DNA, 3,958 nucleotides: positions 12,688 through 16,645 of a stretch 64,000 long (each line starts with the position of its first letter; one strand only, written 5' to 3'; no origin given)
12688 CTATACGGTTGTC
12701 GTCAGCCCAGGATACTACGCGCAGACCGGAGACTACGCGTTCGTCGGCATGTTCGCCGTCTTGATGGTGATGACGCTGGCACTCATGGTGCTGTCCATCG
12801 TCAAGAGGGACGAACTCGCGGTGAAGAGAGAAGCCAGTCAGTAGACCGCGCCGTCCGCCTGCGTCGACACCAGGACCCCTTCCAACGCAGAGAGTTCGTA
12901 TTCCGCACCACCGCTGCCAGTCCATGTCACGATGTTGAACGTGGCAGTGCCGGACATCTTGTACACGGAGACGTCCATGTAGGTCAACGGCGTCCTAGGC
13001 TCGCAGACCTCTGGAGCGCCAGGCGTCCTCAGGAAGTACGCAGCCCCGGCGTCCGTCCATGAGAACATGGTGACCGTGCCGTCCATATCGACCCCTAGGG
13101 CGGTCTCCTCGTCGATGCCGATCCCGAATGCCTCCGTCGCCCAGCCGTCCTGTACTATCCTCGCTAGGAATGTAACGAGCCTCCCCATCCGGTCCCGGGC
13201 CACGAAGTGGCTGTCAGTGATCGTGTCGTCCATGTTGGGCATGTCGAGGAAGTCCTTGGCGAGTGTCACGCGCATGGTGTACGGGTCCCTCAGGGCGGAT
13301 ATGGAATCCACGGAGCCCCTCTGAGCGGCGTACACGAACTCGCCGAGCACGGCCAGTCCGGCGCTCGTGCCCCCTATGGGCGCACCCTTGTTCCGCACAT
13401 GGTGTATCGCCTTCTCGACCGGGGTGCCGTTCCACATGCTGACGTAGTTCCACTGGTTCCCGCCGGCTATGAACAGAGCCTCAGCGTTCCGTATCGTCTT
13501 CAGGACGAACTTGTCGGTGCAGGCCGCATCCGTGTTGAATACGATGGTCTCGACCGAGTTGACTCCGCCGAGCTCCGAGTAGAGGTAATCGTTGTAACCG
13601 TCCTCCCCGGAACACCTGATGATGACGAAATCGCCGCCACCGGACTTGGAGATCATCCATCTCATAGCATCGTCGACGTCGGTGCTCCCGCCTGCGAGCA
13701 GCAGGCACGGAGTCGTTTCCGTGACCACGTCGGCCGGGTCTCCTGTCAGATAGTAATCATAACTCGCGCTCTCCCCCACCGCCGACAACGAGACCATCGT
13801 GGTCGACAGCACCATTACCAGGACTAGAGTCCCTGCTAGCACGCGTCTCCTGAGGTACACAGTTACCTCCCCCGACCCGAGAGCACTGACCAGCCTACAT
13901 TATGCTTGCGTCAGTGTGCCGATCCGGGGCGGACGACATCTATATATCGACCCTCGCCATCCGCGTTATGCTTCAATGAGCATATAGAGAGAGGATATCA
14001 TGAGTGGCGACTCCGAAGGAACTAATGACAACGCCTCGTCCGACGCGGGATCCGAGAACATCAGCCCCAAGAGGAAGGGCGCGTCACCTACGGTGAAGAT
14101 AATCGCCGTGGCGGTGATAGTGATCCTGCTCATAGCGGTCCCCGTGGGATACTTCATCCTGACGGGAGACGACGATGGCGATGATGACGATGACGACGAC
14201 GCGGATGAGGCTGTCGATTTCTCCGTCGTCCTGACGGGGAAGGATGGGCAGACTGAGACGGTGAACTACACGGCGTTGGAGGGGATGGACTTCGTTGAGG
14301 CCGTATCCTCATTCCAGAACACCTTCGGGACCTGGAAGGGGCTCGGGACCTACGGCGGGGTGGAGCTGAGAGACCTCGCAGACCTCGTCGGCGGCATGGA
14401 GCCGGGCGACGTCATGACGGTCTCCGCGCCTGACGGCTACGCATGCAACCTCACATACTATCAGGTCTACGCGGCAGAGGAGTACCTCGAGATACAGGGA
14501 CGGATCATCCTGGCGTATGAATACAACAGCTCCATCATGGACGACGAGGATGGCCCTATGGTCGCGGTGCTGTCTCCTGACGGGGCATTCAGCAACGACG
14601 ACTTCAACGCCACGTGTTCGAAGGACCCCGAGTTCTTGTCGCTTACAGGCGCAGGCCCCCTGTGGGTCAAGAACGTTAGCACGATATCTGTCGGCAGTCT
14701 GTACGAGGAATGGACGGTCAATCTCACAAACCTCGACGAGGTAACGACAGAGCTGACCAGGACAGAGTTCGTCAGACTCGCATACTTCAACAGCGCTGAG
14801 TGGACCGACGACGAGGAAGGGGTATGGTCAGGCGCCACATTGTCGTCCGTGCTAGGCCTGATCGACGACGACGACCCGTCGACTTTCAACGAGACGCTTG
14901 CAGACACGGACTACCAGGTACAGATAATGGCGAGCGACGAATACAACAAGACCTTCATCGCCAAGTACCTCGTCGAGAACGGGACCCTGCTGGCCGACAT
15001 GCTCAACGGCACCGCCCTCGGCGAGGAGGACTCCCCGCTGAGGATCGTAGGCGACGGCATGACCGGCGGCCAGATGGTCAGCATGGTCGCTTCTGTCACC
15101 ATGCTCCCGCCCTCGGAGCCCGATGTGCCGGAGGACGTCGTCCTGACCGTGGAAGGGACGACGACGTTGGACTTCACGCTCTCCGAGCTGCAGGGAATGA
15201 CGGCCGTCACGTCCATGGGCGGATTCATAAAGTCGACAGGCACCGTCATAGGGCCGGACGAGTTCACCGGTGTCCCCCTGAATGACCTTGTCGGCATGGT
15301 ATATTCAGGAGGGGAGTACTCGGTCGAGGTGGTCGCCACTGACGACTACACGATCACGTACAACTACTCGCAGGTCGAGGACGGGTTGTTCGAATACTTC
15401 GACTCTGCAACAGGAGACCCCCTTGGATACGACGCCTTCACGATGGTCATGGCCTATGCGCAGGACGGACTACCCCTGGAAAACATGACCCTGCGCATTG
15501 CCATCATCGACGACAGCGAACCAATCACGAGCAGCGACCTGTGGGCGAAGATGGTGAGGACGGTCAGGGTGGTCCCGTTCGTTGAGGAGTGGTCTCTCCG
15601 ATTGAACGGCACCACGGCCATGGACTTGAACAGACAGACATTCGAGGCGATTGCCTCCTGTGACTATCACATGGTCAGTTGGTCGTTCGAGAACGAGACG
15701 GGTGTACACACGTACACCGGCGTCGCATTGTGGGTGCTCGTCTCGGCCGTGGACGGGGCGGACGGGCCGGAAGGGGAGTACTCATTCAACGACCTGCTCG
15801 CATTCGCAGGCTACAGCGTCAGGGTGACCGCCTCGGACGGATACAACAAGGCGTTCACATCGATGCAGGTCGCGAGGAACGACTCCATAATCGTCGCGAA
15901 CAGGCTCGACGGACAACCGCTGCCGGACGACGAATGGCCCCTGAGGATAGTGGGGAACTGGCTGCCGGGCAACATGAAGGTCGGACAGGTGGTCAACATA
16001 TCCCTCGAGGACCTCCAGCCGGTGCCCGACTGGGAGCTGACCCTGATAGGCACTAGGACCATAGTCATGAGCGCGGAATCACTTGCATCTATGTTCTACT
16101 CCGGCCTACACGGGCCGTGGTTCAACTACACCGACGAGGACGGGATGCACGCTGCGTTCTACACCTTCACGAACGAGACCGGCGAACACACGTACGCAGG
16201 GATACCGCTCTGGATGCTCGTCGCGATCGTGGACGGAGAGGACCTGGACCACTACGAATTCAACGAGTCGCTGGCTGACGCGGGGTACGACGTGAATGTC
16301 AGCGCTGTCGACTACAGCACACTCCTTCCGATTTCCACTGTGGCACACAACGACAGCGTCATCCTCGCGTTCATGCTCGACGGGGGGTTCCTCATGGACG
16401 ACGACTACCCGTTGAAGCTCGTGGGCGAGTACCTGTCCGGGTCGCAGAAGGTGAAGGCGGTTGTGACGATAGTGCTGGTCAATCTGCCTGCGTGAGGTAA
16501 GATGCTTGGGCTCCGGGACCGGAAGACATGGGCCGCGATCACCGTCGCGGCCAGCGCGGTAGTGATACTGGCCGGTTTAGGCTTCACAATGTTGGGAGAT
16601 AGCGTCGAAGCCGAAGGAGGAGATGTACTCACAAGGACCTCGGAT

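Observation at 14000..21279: One operon joins three surface-anchored proteins that share a single extracytoplasmic domain to a complete ECF importer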

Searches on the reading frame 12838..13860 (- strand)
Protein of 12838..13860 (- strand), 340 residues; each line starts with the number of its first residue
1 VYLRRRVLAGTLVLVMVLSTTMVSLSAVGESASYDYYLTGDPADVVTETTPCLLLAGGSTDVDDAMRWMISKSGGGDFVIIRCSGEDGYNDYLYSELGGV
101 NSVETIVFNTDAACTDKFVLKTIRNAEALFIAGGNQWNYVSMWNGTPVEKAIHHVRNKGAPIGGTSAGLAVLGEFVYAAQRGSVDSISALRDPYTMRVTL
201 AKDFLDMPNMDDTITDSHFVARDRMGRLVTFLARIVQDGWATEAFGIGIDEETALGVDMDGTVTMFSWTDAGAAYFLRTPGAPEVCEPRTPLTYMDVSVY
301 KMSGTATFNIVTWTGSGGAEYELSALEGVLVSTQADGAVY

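Call 47: search_protein_families(library=pfam, proteins=[window:12838-13860:-], max_evalue=0.01)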
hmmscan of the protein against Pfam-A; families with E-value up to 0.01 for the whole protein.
window:12838-13860:- (340 aa): 1 family
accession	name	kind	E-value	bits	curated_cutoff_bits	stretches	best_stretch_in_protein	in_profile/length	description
PF03575.23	Peptidase_S51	-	1.6e-08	34.9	23.9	1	117-180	75-137/206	Peptidase family S51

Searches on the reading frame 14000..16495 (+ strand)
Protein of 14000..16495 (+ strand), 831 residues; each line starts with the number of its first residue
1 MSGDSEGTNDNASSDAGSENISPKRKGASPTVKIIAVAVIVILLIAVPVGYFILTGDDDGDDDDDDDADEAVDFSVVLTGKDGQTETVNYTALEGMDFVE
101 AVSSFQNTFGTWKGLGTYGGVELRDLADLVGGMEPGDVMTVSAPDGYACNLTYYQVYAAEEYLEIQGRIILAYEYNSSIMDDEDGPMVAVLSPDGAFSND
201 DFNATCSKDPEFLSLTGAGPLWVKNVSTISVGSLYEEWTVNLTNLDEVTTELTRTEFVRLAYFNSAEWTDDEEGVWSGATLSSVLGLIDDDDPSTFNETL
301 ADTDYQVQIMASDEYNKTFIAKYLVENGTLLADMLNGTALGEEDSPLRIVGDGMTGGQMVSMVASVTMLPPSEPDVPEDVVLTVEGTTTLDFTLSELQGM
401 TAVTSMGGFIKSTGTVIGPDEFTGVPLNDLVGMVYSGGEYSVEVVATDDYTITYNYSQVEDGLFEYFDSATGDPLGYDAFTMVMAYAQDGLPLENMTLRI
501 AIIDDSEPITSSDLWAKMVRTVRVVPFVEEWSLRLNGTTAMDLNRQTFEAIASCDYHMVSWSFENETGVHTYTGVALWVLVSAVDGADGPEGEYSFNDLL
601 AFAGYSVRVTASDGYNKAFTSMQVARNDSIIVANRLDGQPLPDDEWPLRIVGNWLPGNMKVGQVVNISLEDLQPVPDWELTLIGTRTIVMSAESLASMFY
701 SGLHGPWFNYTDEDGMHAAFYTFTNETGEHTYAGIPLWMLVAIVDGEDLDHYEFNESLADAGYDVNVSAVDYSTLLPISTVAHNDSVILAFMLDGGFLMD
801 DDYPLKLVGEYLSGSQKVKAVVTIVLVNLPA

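Call 3: search_protein_families(library=pfam, proteins=[window:14000-16495:+], max_evalue=0.1)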
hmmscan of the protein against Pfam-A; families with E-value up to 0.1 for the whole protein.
window:14000-16495:+ (831 aa): 2 families
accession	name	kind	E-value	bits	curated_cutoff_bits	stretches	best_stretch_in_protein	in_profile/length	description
PF00174.25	Oxidored_molyb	-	1.9e-21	76.8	24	3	728-827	67-161/169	Oxidoreductase molybdopterin binding domain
PF13620.12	CarboxypepD_reg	-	0.0051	17.6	32.3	0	590-628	36-73/82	Carboxypeptidase regulatory-like domain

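Call 4: search_protein_families(library=ncbifam, proteins=[window:14000-16495:+], max_evalue=0.1)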
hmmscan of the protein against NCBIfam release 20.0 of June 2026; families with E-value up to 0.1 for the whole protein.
window:14000-16495:+ (831 aa): 1 family
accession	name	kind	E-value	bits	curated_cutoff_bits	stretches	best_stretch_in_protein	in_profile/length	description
NF041762.1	diheme_GEGP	equivalog_domain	1.4e-05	24.5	300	1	116-163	158-209/359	GEGP motif-containing diheme protein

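Call 20: search_solved_structures(query=window:14000-16495:+, max_evalue=1, show_alignments=2)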
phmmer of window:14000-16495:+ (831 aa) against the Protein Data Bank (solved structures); distinct sequences matched with E-value up to 1: 1.
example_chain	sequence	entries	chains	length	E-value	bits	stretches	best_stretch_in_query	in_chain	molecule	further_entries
4bx5_A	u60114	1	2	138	0.33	12.3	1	51-124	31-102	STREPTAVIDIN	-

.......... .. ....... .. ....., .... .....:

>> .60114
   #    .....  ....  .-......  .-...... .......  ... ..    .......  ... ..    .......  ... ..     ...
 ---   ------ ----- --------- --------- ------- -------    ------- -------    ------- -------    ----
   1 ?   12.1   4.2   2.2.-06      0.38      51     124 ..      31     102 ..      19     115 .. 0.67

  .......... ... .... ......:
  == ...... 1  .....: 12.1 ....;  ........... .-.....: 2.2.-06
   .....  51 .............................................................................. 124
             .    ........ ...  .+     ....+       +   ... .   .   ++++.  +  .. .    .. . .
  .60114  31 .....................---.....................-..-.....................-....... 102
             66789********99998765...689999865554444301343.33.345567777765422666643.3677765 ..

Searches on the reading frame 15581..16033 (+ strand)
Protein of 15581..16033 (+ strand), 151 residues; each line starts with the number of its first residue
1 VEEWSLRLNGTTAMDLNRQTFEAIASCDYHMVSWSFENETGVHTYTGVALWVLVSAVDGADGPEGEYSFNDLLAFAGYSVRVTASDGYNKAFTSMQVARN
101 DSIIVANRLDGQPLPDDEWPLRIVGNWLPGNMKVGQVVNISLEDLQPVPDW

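Call 35: search_solved_structures(query=A3, max_evalue=10, show_alignments=4)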
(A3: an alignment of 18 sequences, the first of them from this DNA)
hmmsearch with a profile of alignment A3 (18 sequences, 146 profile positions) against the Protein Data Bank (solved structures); distinct sequences matched with E-value up to 10: 43.
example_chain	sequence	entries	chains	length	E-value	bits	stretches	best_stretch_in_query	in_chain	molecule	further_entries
5wa0_A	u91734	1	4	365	0.00038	23.2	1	96-145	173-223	Putative sulfite oxidase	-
5k3x_A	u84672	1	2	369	0.00039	23.1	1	96-145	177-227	Putative sulfite oxidase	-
4pw3_A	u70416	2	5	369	0.0004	23.1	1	96-145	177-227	Putative sulfite oxidase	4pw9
1ogp_A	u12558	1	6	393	0.00054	22.7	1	99-142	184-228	SULFITE OXIDASE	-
2ca3_A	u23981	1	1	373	0.0086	18.8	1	95-143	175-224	SULFITE:CYTOCHROME C OXIDOREDUCTASE SUBUNIT A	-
2blf_A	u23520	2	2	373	0.0095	18.6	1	95-143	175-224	Sulfite:cytochrome c oxidoreductase subunit A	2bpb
2c9x_A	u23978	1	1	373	0.0095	18.6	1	95-143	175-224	SULFITE:CYTOCHROME C OXIDOREDUCTASE SUBUNIT A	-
2ca4_A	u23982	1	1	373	0.01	18.5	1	95-143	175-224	SULFITE:CYTOCHROME C OXIDOREDUCTASE SUBUNIT A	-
2a9d_A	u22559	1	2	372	0.02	17.6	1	100-141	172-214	Sulfite Oxidase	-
2a9b_A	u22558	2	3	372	0.02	17.6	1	100-141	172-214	Sulfite Oxidase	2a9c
2a99_A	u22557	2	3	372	0.02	17.6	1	100-141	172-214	Sulfite Oxidase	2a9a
3r19_A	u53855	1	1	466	0.027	17.2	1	100-141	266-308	Sulfite oxidase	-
3r18_A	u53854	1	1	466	0.027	17.1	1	100-141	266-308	Sulfite oxidase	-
1sox_A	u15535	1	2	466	0.028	17.1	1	100-141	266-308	SULFITE OXIDASE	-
3hbq_A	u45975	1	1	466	0.028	17.1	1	100-141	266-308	Sulphite oxide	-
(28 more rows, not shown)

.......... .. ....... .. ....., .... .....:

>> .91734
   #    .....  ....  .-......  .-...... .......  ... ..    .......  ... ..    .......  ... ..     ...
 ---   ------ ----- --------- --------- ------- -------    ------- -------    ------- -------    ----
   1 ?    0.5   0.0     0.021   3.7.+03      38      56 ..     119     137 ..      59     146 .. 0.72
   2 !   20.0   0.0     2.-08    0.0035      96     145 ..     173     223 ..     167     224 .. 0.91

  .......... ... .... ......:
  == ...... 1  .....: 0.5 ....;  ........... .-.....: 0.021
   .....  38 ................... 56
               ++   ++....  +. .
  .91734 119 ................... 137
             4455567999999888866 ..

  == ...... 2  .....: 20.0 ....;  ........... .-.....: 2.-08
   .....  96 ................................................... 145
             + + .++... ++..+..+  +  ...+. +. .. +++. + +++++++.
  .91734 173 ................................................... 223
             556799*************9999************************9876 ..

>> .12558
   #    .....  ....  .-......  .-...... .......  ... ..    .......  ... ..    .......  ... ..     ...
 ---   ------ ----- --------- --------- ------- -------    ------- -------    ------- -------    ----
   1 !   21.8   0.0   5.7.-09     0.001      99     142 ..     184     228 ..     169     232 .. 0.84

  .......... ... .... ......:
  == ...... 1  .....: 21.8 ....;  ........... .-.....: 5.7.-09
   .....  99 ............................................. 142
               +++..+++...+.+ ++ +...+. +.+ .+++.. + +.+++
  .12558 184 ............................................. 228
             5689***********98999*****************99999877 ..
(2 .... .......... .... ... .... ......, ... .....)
